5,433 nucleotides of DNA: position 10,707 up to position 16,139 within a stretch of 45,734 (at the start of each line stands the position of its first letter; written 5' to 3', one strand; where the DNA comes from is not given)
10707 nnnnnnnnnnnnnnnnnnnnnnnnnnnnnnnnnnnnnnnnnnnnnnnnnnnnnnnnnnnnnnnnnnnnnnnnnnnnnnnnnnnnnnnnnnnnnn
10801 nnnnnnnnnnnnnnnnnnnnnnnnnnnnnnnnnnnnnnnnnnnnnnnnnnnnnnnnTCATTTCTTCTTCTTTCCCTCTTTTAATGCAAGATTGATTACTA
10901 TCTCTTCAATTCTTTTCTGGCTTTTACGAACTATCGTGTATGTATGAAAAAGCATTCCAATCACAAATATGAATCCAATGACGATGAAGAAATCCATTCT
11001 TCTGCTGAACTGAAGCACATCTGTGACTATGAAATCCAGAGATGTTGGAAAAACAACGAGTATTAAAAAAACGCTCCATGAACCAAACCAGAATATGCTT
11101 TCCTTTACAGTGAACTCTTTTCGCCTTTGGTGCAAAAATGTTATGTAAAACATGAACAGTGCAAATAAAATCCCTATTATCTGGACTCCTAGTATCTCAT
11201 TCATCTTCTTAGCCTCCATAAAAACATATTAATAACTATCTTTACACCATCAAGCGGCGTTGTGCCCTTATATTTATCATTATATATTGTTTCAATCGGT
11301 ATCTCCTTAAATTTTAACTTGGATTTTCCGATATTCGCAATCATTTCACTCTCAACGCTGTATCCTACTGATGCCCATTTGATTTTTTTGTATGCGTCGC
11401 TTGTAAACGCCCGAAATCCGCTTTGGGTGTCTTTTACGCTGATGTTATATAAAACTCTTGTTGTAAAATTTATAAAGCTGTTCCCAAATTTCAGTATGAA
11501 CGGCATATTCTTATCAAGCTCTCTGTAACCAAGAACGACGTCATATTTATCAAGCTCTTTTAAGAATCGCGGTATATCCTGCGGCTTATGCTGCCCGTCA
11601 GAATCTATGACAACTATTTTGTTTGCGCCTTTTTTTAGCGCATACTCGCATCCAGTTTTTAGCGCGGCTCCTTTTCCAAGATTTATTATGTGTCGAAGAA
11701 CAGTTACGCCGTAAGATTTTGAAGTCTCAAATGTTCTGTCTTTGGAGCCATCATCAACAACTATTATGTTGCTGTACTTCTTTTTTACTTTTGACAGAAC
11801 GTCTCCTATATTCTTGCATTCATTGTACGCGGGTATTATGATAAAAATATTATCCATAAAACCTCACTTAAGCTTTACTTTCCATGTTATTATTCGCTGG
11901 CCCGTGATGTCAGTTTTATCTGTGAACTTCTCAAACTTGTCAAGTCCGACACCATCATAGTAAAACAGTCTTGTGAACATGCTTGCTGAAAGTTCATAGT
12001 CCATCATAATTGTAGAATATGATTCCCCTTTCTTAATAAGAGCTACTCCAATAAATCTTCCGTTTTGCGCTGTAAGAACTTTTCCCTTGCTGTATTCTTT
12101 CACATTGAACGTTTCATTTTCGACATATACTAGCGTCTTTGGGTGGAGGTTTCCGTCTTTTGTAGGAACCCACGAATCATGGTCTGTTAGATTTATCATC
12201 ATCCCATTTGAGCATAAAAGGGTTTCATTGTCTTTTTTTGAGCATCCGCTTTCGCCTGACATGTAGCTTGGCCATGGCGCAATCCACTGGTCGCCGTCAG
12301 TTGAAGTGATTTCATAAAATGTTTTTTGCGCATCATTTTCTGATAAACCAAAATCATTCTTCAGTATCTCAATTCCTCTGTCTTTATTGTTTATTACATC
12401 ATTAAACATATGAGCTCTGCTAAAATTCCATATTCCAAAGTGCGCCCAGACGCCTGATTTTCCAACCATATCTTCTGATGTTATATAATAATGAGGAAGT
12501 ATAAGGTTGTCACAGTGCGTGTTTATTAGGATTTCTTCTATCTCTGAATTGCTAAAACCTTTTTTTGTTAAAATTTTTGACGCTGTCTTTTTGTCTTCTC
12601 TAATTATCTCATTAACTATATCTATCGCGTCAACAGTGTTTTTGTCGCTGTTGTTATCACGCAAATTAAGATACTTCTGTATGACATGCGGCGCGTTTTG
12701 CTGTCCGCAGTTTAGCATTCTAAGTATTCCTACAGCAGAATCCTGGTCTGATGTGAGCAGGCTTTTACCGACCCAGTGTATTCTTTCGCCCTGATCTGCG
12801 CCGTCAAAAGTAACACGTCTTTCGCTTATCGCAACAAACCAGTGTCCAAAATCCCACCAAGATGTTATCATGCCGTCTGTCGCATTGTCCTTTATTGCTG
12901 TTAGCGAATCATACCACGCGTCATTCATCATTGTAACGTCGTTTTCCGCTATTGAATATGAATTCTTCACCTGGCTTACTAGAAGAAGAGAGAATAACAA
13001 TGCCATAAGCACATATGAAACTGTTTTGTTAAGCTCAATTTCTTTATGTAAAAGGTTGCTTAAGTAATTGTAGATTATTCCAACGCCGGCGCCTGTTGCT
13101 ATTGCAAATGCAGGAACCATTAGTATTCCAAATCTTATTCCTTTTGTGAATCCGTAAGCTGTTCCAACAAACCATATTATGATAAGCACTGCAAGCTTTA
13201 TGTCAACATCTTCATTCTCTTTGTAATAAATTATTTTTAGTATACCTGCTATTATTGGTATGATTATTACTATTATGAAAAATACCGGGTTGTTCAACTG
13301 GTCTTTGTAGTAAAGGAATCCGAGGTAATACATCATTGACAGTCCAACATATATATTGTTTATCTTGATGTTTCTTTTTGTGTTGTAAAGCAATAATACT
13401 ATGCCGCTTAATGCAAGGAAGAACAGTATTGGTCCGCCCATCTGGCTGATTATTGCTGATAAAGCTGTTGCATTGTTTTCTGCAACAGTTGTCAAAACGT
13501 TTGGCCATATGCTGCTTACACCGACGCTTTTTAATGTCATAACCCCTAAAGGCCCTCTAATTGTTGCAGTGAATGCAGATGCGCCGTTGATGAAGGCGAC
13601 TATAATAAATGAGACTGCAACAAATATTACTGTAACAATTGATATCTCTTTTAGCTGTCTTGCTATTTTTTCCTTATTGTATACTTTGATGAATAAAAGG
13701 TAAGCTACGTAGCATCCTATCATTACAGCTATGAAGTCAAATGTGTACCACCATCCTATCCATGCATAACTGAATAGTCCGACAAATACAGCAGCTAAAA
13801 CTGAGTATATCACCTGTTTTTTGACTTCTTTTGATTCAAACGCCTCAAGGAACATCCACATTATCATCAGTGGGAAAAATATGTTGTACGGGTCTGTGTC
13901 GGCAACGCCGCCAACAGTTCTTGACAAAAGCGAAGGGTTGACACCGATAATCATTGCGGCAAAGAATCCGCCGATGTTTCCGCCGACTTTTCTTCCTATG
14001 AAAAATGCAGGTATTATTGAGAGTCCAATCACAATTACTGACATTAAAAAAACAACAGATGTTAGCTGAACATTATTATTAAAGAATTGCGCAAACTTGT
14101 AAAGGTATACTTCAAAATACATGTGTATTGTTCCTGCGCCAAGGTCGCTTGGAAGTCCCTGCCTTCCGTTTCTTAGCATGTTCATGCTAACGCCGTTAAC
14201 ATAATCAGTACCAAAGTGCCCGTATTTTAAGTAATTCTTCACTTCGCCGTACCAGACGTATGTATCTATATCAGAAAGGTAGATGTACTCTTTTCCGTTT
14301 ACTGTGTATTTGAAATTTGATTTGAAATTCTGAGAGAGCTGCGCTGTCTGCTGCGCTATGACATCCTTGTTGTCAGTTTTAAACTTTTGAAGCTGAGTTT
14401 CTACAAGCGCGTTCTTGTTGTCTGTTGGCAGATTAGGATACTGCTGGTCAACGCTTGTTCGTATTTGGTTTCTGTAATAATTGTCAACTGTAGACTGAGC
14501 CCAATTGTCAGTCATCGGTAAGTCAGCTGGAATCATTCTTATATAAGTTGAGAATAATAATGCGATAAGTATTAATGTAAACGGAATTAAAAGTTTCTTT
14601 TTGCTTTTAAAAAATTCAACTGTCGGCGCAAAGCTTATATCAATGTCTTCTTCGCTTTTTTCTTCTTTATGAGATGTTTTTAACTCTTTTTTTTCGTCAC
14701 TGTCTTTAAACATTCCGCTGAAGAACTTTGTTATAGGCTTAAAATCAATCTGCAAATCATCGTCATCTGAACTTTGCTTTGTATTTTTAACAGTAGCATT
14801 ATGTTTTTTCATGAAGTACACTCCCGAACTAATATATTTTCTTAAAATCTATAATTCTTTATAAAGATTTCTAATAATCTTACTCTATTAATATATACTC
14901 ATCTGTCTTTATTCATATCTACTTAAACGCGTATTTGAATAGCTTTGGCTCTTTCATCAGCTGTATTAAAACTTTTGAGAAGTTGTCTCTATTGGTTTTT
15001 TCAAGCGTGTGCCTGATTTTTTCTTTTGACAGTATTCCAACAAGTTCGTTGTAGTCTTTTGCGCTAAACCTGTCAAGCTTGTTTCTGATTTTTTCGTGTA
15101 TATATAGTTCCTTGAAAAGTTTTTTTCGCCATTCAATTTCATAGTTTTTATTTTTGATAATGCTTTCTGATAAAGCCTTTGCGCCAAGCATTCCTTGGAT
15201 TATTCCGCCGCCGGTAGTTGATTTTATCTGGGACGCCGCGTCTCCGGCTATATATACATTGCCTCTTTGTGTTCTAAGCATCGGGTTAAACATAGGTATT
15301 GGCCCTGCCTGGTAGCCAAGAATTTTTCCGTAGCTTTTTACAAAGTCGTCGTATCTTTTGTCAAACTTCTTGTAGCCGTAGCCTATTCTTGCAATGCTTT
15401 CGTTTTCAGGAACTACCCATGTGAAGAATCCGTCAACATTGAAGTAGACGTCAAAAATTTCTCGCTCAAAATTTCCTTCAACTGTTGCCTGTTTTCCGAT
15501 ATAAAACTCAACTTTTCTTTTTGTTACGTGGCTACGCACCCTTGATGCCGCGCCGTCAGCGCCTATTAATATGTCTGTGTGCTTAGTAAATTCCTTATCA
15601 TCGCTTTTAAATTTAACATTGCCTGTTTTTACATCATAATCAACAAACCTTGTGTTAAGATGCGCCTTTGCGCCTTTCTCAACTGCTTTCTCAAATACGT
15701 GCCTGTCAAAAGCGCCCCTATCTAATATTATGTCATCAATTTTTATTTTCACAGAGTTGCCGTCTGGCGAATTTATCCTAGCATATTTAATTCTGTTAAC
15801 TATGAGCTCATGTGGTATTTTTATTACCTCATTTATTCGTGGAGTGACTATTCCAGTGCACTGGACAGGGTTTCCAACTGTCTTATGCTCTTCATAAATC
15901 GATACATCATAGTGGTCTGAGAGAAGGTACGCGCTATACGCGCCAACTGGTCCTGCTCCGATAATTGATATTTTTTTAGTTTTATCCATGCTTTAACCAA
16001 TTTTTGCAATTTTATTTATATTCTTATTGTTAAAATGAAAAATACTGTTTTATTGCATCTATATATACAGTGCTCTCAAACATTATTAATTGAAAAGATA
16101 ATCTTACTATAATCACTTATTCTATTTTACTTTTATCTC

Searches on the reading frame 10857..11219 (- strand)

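Call 10: search_protein_families(library=pfam, proteins=[window:10857-11219:-], max_evalue=0.01)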
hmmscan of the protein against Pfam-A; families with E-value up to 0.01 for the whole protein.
window:10857-11219:- (120 aa): 2 families
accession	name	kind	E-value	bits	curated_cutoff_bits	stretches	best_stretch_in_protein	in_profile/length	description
PF10066.14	DUF2304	-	1.3e-19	70.8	25.5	1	12-115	2-104/106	Uncharacterized conserved protein (DUF2304)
PF03916.19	NrfD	-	0.0035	17.4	25.8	1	2-104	207-312/313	Polysulphide reductase, NrfD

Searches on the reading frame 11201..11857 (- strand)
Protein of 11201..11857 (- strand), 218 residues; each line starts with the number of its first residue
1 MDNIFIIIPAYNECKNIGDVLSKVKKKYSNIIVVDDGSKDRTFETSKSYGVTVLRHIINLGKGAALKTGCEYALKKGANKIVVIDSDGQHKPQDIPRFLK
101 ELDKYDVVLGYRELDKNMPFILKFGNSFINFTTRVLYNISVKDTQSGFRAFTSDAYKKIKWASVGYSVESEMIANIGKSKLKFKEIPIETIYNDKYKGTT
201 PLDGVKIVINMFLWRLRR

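Call 10: search_protein_families(library=pfam, proteins=[window:11201-11857:-], max_evalue=0.01)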
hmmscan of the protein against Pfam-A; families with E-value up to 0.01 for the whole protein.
window:11201-11857:- (218 aa): 1 family
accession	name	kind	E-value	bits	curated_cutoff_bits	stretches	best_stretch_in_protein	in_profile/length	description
PF00535.33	Glycos_transf_2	-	2.4e-25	89.8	23.3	1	6-159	2-167/168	Glycosyl transferase family 2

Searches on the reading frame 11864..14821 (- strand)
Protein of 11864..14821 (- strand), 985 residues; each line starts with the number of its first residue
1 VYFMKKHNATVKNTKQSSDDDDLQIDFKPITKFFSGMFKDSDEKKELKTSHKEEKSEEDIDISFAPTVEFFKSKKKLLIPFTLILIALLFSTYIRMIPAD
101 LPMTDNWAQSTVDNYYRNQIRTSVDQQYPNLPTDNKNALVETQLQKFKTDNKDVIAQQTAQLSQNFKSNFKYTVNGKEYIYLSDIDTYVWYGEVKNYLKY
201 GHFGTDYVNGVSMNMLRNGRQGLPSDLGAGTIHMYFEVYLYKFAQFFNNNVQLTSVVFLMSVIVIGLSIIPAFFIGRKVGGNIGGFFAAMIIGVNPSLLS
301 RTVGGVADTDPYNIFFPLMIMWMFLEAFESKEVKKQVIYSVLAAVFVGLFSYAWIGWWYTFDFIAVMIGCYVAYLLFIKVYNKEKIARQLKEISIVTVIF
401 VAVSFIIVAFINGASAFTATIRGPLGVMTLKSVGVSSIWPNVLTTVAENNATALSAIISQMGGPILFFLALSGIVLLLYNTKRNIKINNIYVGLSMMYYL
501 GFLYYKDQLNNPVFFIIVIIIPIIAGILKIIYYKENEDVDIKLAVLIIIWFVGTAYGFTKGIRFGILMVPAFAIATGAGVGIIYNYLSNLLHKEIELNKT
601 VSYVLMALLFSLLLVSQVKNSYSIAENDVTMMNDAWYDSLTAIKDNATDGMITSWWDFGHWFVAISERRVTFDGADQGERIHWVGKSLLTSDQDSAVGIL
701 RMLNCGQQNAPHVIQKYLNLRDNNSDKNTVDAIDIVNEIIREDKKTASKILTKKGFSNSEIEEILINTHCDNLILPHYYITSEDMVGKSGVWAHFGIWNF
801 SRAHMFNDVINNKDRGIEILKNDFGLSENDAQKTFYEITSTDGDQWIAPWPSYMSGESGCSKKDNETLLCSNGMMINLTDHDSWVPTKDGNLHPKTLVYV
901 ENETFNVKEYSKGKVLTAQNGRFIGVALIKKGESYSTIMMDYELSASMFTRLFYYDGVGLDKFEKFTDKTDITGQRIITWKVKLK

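Call 10: search_protein_families(library=pfam, proteins=[window:11864-14821:-], max_evalue=0.01)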
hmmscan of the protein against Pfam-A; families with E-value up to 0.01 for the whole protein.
window:11864-14821:- (985 aa): 2 families
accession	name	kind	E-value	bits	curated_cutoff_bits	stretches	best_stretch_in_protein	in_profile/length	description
PF02516.20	STT3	-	7.4e-38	131.5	24.5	1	180-615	27-403/405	Oligosaccharyl transferase STT3, N-terminal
PF21436.2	STT3-PglB_core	-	0.00062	20.7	23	1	651-714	4-68/131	STT3/PglB/AglB core domain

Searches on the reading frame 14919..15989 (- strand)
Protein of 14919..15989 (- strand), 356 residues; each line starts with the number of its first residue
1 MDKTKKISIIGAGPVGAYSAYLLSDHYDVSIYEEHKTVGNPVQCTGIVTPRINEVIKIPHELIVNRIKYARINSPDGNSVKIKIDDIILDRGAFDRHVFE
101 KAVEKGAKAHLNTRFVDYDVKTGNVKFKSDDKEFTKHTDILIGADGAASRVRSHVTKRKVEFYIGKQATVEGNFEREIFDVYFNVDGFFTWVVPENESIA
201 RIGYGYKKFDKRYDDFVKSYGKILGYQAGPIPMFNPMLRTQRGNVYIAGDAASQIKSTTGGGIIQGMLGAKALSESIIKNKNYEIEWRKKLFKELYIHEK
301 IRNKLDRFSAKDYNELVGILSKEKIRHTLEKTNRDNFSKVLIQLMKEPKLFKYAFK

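Call 10: search_protein_families(library=pfam, proteins=[window:14919-15989:-], max_evalue=0.01)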
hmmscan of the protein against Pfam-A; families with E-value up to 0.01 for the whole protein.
window:14919-15989:- (356 aa): 5 families
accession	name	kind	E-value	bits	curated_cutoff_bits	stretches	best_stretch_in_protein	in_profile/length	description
PF01494.25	FAD_binding_3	-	8.3e-12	45.4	22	1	95-156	103-168/349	FAD binding domain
PF01266.30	DAO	-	3.5e-05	23.9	27.9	0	7-40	2-38/353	FAD dependent oxidoreductase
PF13450.12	NAD_binding_8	-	3.7e-05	24.4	21.9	1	9-39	1-32/68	NAD(P)-binding Rossmann-like domain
PF07992.20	Pyr_redox_2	-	0.00018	21.5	26.1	0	6-151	2-113/291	Pyridine nucleotide-disulphide oxidoreductase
PF03486.20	HI0933_like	-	0.0055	16.6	50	0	6-46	2-43/244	HI0933-like protein Rossmann domain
